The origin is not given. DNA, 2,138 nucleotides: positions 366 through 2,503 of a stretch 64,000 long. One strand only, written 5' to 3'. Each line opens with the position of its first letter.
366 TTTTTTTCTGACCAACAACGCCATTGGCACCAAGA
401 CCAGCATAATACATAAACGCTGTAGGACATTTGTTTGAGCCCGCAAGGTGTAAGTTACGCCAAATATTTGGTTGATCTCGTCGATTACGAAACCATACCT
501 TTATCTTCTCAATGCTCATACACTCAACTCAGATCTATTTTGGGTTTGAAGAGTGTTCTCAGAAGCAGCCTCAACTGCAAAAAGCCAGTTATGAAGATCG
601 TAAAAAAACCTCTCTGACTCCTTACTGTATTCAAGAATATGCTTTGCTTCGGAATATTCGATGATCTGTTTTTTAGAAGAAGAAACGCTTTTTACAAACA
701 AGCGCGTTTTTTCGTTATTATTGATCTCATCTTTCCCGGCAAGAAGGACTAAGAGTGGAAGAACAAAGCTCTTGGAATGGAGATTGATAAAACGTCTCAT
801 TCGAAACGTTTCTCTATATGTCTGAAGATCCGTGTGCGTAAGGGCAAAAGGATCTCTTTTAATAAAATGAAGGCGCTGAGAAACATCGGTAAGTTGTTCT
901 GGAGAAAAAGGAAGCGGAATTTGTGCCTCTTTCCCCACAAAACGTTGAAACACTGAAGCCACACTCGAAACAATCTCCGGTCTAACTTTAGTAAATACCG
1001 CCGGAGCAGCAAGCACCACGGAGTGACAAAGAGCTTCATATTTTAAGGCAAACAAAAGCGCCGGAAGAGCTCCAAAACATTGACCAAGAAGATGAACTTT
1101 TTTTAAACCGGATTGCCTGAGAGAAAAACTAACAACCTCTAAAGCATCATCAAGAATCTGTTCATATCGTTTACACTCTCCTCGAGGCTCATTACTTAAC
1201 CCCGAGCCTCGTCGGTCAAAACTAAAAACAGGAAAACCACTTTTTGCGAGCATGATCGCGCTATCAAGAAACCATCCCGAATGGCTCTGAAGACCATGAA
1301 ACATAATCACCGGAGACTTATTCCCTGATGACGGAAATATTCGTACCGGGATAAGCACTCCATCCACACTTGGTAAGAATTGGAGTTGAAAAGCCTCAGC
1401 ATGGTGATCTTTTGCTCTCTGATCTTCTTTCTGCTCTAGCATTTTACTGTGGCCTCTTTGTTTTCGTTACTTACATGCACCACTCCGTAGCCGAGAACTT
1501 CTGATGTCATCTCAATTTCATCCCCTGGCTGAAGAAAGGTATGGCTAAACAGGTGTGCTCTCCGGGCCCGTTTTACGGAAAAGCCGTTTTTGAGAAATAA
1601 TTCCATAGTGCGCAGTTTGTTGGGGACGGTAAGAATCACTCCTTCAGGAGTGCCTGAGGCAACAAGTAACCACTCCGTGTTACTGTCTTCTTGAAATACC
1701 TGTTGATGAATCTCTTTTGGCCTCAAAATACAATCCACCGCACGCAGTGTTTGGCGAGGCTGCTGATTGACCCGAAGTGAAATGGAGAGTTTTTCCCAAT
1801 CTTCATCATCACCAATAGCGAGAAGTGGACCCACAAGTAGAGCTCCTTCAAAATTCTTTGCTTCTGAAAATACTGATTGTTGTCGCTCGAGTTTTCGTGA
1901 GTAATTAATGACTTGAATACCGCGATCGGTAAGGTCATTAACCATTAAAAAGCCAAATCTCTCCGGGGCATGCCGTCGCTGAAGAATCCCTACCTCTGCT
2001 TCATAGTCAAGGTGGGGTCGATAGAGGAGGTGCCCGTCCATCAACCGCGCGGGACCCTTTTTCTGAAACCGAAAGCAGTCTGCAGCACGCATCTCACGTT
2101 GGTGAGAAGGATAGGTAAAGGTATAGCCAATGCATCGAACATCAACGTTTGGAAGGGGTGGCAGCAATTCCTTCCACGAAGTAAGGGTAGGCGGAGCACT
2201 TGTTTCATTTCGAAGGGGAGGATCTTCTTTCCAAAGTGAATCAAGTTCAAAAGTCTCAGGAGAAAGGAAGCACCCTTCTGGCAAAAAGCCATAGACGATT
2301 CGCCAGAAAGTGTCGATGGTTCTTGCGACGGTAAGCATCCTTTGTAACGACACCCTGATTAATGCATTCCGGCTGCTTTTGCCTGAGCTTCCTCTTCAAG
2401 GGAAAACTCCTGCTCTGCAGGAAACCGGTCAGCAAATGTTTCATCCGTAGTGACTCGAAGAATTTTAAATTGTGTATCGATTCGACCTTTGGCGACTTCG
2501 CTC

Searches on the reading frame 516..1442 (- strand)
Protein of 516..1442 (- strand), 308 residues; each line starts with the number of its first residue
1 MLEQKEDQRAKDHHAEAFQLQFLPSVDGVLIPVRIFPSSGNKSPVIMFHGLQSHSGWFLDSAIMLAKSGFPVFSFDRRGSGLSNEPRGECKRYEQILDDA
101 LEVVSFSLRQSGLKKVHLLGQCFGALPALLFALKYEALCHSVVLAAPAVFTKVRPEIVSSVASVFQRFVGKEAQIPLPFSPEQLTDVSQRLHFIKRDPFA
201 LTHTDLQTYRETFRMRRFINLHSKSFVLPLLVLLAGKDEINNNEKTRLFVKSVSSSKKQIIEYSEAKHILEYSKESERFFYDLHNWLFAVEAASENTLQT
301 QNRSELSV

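Call 39: search_protein_families(library=pfam, proteins=[window:516-1442:-], max_evalue=0.001)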
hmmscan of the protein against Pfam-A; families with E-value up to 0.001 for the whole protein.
window:516-1442:- (308 aa): 4 families
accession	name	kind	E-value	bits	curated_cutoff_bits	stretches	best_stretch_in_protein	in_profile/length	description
PF12146.15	Hydrolase_4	-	2.2e-39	135.6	27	1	43-270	5-234/239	Serine aminopeptidase, S33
PF00561.26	Abhydrolase_1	-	2.2e-20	73.8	25.8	1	44-252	2-224/245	alpha/beta hydrolase fold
PF12697.13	Abhydrolase_6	-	3.5e-09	38.1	26.3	1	45-239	1-177/217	Alpha/beta hydrolase family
PF01738.24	DLH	-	0.00028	21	21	0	92-138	73-121/217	Dienelactone hydrolase family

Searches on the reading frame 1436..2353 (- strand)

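Call 39: search_protein_families(library=pfam, proteins=[window:1436-2353:-], max_evalue=0.001)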
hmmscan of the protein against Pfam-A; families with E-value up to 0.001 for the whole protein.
window:1436-2353:- (305 aa): 1 family
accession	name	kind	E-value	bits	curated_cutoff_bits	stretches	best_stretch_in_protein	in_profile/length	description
PF01557.24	FAA_hydrolase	-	1.9e-13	51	23.9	1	114-289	57-208/214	Fumarylacetoacetate (FAA) hydrolase C-terminal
